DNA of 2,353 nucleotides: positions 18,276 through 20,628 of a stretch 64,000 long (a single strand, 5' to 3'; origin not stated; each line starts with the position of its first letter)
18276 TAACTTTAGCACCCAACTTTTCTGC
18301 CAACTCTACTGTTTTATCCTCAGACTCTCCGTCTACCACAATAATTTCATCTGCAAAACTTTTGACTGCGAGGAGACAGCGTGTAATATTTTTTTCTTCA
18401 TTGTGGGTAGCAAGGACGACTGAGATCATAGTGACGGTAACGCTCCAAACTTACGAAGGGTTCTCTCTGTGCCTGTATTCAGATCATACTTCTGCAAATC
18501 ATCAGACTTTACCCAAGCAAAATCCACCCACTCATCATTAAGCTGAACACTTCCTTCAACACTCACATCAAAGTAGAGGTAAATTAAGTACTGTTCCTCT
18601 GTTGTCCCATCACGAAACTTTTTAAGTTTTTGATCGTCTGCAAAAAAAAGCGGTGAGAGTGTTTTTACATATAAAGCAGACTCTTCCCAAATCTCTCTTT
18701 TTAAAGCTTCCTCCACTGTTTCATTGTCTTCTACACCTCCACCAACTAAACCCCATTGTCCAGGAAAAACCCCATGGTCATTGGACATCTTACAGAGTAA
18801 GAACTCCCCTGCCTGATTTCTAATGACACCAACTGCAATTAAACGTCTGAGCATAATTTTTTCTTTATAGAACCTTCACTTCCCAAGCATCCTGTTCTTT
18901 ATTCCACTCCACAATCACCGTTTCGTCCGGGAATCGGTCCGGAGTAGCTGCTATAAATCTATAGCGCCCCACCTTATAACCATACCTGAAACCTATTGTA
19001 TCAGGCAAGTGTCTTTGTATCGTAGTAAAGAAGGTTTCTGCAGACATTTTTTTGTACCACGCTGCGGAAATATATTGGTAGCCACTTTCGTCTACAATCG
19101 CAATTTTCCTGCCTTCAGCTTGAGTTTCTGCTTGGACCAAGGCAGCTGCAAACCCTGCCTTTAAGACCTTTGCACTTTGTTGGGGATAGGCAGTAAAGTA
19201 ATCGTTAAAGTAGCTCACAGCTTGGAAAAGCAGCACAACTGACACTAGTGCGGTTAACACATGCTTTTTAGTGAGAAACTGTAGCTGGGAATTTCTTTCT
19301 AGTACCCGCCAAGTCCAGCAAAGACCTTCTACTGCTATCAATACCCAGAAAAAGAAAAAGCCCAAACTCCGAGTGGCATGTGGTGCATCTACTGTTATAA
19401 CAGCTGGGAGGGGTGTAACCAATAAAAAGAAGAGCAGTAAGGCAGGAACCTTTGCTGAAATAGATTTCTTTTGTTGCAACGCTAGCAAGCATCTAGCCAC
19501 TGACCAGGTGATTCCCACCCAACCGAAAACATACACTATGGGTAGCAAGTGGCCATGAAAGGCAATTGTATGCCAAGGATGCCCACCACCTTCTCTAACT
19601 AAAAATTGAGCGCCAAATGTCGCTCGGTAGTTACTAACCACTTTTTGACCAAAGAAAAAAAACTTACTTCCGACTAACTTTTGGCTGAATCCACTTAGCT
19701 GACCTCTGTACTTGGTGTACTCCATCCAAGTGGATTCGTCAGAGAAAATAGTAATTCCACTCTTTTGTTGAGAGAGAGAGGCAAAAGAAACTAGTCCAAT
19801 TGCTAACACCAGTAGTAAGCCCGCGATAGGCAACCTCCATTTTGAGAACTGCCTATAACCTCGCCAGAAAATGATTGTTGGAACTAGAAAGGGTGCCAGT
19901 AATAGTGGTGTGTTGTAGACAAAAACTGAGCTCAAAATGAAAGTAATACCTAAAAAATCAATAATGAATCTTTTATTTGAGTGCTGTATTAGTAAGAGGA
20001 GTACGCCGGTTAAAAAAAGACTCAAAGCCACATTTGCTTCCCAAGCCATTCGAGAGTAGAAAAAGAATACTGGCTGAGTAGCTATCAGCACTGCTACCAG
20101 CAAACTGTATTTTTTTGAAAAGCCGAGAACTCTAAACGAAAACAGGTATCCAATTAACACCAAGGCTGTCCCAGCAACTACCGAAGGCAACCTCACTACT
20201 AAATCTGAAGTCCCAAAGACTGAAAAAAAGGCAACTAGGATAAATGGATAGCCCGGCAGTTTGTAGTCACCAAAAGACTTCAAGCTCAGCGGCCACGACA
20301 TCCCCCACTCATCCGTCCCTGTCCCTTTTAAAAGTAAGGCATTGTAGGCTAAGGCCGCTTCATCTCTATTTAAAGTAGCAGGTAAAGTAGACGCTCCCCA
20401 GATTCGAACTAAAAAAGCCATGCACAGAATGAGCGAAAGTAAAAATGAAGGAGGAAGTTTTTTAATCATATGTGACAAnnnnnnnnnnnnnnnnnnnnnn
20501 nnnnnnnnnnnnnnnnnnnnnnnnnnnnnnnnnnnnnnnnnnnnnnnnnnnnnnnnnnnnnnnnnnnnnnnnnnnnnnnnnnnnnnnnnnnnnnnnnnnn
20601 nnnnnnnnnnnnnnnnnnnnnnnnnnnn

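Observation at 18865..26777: Array of four PMT/ArnT-like paralogs with diversified catalytic-loop motifs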

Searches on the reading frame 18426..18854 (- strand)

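Call 9: search_protein_families(library=pfam, proteins=[window:18426-18854:-], max_evalue=0.001)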
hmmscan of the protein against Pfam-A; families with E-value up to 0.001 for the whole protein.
window:18426-18854:- (142 aa): 2 families
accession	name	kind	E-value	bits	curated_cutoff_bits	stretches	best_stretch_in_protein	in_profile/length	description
PF00293.34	NUDIX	-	1e-20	74.5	21.1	1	4-135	3-133/134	NUDIX domain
PF14815.12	NUDIX_4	-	4.2e-07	30.2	35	1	7-134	1-112/113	NUDIX domain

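Call 72: search_protein_families(library=ncbifam, proteins=[window:18426-18854:-], max_evalue=1e-10)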
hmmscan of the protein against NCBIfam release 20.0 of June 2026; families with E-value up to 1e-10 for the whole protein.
window:18426-18854:- (142 aa): 2 families
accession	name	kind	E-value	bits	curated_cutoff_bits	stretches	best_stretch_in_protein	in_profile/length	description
NF012016.0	PRK15472.1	equivalog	7.5e-44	148.9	95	1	2-137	2-139/141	nucleoside triphosphatase NudI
NF006530.0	PRK08999.1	equivalog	2.7e-12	46.4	245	1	6-72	8-73/315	Nudix family hydrolase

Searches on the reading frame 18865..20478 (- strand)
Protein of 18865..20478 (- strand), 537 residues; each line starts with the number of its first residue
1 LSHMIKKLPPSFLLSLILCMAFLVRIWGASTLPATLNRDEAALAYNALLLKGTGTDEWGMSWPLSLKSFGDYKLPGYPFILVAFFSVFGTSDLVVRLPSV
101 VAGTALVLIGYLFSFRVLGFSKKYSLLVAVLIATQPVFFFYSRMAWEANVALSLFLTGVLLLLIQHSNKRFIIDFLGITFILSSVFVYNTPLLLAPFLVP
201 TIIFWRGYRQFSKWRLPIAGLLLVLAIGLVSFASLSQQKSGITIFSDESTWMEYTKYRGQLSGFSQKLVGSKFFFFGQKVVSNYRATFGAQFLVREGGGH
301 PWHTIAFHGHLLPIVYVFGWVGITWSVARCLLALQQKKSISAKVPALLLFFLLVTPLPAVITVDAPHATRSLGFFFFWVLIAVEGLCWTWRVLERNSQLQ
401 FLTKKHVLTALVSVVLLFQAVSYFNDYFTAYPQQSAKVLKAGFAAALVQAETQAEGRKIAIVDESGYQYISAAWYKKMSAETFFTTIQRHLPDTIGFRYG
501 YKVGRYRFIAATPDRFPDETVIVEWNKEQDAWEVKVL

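Call 3: search_protein_families(library=pfam, proteins=[window:18865-20478:-], max_evalue=0.01)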
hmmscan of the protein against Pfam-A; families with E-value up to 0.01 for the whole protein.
window:18865-20478:- (537 aa): 1 family
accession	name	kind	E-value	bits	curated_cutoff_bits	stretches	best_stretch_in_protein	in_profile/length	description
PF13231.12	PMT_2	-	1.1e-06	29.4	26.1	1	75-227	4-153/160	Dolichyl-phosphate-mannose-protein mannosyltransferase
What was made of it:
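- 18865..20478 (-): Paralog A, a GT-C glycosyltransferase (537 aa from the TTG; 534 aa from the ATG at 20469, which overlaps the end of B by 8 nt). Orthogroup signature NRDEAAL / FGDYKLP. Pfam PMT_2 29.4 bits against a cut-off of 26.1 (call 3).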

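Call 4: search_protein_families(library=ncbifam, proteins=[window:18865-20478:-], max_evalue=0.01)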
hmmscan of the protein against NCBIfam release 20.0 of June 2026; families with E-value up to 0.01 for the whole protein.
window:18865-20478:- (537 aa): 1 family
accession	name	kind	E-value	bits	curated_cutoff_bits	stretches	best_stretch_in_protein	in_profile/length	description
TIGR03663.1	TIGR03663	subfamily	2.5e-07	30.1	126.25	1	17-176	7-151/435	flippase activity-associated protein Agl23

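Call 11: search_solved_structures(query=A1, max_evalue=1, show_alignments=3)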
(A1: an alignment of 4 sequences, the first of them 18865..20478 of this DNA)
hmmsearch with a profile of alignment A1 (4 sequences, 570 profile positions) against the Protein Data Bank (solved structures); distinct sequences matched with E-value up to 1: 0.
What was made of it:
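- Tried and rejected: A profile of only the four paralogs found nothing in the PDB (call 11).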

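Call 12: find_homologous_proteins(query=A1, max_evalue=0.001)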
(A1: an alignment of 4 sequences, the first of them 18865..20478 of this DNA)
Query A1 (4 sequences) (537 aa, profile of the alignment): 496 proteins with E <= 0.001 among 8000 candidates; the best 120 are listed.
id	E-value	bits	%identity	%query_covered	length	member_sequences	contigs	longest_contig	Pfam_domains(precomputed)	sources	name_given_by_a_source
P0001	2.2e-113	398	50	97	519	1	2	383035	-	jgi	jgi:4-amino-4-deoxy-L-arabinose transferase-like glycosyltransferase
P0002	2.2e-112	395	51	99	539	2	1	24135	PF13231.13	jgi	jgi:4-amino-4-deoxy-L-arabinose transferase-like glycosyltransferase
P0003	1.3e-111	392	48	97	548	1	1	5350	-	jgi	jgi:4-amino-4-deoxy-L-arabinose transferase-like glycosyltransferase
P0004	2.5e-110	388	47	97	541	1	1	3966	PF13231.13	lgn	-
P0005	5.6e-109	384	46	99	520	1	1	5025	-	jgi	-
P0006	2.9e-108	381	45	97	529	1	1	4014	PF13231.13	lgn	-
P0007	3.4e-108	381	45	99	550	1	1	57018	PF13231.13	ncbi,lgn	-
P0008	5.2e-108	380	48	96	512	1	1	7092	PF13231.13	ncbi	-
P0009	7.4e-108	380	50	97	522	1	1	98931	PF13231.13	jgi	jgi:4-amino-4-deoxy-L-arabinose transferase-like glycosyltransferase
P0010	3.5e-107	378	45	97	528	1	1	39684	PF13231.13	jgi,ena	-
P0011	4.6e-107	377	50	98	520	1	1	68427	PF13231.13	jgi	jgi:4-amino-4-deoxy-L-arabinose transferase-like glycosyltransferase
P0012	1.1e-106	376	47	95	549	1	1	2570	PF13231.13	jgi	jgi:4-amino-4-deoxy-L-arabinose transferase-like glycosyltransferase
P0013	1.2e-106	376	50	97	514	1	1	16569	PF13231.13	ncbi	-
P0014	1.7e-106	375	47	99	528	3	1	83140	PF13231.13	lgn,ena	-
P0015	9.7e-106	373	48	99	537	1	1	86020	-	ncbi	-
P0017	9.1e-105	370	42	98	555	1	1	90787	PF13231.13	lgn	-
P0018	1.5e-104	369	45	99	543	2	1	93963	PF13231.13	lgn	-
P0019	5.8e-104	367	48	97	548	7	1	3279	PF13231.13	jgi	-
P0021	6.7e-104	367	47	95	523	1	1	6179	PF13231.13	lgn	-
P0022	7.5e-104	367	48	99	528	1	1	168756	PF13231.13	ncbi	-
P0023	1.1e-103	366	45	96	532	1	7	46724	PF13231.13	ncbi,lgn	-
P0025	2.7e-103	365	49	95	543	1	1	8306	PF13231.13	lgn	-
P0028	5.2e-103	364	46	97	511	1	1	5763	PF13231.13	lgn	-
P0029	6.2e-103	364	46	98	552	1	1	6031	PF13231.13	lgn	-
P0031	3.3e-102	361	45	99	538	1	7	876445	PF13231.13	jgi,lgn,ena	-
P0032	4.2e-102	361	45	97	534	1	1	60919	PF13231.13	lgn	-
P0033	5.9e-102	360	46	96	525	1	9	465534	PF13231.13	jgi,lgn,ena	jgi:4-amino-4-deoxy-L-arabinose transferase-like glycosyltransferase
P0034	8.3e-102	360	46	96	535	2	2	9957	PF13231.13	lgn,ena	-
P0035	8.7e-102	360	47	98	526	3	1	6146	PF13231.13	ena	-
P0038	1.0e-101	360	47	99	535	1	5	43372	PF13231.13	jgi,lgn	-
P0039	1.3e-101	359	47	97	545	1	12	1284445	PF13231.13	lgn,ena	-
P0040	2.3e-101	359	48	98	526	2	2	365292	PF13231.13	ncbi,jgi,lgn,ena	-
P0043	5.8e-101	357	46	99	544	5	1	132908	PF13231.13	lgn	-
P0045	1.6e-100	356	41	97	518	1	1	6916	PF13231.13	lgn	-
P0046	1.8e-100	356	49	95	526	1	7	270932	PF13231.13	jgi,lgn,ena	jgi:4-amino-4-deoxy-L-arabinose transferase-like glycosyltransferase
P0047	2.8e-100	355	46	97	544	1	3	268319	PF13231.13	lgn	-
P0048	4.4e-100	354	47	97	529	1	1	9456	PF13231.13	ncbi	-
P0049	4.9e-100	354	45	97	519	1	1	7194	PF02366.25,PF13231.13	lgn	-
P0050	5.8e-100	354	44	98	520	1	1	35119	PF13231.13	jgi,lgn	jgi:4-amino-4-deoxy-L-arabinose transferase-like glycosyltransferase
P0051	7.6e-100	354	46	99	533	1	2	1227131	PF13231.13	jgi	jgi:4-amino-4-deoxy-L-arabinose transferase-like glycosyltransferase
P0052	9.5e-100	353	43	97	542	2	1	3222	PF13231.13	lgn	-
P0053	2.1e-99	352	43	98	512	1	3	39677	PF13231.13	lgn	-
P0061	2.7e-98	348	44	99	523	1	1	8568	PF13231.13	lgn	-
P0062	7.0e-98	347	46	97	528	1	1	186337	PF13231.13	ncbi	-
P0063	9.1e-98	347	45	95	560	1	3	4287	PF13231.13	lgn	-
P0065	1.6e-97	346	43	96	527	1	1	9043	PF13231.13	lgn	-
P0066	1.7e-97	346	44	99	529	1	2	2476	PF13231.13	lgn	-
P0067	2.0e-97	346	42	97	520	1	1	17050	PF02366.25,PF13231.13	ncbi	-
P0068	3.3e-97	345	42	97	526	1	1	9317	PF02366.25,PF13231.13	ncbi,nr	ncbi:MAG: glycosyltransferase family 39 protein [Patescibacteria group bacterium]|nr:glycosyltransfe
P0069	3.8e-97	345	41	99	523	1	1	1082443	PF13231.13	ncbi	-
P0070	4.4e-97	344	42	99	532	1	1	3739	PF02366.25,PF13231.13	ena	-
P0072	6.8e-97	344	42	94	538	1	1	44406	PF13231.13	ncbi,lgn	ncbi:MAG: glycosyltransferase family 39 protein [Patescibacteria group bacterium]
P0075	8.1e-96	340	47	99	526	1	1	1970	PF13231.13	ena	-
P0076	1.2e-95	340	44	99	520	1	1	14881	PF13231.13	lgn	-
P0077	1.9e-95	339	40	97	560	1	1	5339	PF02366.25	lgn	-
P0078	2.0e-95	339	41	97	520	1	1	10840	PF13231.13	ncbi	-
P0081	4.8e-95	338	44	99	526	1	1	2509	PF13231.13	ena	-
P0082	5.2e-95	338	44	99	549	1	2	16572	PF13231.13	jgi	jgi:4-amino-4-deoxy-L-arabinose transferase-like glycosyltransferase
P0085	1.9e-94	336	28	87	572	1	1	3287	PF02366.25,PF13231.13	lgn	-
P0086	2.3e-94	335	42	97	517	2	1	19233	PF13231.13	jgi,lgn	-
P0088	4.1e-94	335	46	99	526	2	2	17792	PF13231.13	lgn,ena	-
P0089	4.8e-94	334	43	99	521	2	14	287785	PF02366.25,PF13231.13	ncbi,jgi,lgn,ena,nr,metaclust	ncbi:MAG: hypothetical protein A2383_01720 [Candidatus Pacebacteria bacterium RIFOXYB1_FULL_39_46]|n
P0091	7.3e-94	334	38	97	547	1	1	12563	PF13231.13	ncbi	-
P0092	7.7e-94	334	41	98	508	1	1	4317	PF13231.13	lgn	-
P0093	8.5e-94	334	45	97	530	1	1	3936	PF13231.13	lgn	-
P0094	8.7e-94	334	43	97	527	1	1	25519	PF13231.13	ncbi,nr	ncbi:MAG: phospholipid carrier-dependent glycosyltransferase [Candidatus Pacebacteria bacterium]|nr:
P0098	2.2e-93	332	43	98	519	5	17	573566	PF13231.13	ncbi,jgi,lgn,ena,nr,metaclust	ncbi:MAG: hypothetical protein UY13_C0002G0292 [Candidatus Pacebacteria bacterium GW2011_GWB1_47_8]|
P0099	3.8e-93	331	30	82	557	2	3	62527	PF02366.25,PF13231.13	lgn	-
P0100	6.3e-93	331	30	85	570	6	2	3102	PF13231.13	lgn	-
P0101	9.7e-93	330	45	98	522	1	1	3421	PF13231.13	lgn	-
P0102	9.8e-93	330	40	96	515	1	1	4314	PF13231.13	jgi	jgi:hypothetical protein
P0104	1.6e-92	329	41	96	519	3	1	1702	PF13231.13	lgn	-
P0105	1.6e-92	329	43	98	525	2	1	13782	PF13231.13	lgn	-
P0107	3.5e-92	328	40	93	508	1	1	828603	PF13231.13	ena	-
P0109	3.7e-92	328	42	97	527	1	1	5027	PF13231.13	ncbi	-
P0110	3.9e-92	328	40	99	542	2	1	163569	PF13231.13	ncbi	-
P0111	4.0e-92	328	44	94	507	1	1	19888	PF13231.13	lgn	-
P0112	4.1e-92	328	40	100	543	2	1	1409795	PF13231.13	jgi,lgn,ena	-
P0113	4.5e-92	328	40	100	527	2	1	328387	PF13231.13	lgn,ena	-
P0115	5.5e-92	328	42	95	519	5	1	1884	PF11992.14,PF13231.13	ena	-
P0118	9.9e-92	327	38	97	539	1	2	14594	PF13231.13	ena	-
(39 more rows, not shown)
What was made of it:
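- On Protein O-mannosyltransferase (GT39, Pfam PMT PF02366 + PMT_4TMC): A few distant homologs carry PF02366 (call 12).
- JGI labels homologs 'ArnT-like' (call 12).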

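Call 15: search_solved_structures(query=A2, max_evalue=10, show_alignments=4)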
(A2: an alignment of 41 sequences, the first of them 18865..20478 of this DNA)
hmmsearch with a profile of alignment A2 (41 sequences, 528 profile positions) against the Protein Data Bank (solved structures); distinct sequences matched with E-value up to 10: 1.
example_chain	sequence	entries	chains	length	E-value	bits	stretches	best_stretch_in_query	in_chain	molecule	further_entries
5ezm_A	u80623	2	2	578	0.00037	22.6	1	69-233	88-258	4-amino-4-deoxy-L-arabinose transferase or related glycosyltransferases of PMT family | 4-amino-4-deoxy-L-arabinose (L-Ara4N) transferase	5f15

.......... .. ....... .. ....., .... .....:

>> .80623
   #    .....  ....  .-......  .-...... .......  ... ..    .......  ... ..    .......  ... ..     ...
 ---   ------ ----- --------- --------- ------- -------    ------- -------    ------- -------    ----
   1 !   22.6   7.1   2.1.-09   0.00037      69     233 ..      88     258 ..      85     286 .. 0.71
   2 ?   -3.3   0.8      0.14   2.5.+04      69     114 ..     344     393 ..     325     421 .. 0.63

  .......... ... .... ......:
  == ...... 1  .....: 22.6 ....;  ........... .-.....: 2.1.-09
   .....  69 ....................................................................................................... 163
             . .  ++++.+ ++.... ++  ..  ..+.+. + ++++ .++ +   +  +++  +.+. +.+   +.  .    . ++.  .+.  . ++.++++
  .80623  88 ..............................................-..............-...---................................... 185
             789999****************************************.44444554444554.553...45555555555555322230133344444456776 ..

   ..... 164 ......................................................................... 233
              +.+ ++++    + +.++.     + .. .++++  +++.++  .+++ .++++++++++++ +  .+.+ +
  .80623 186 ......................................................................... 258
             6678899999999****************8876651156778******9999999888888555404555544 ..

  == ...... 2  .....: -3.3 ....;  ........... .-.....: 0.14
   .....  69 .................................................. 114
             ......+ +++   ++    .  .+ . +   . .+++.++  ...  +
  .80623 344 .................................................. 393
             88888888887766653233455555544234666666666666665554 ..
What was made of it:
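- Sequence relatedness is to PMT_2/ArnT, which use monophosphate donors (calls 3, 15).
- Tried and rejected: A 41-sequence profile was needed (call 15).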
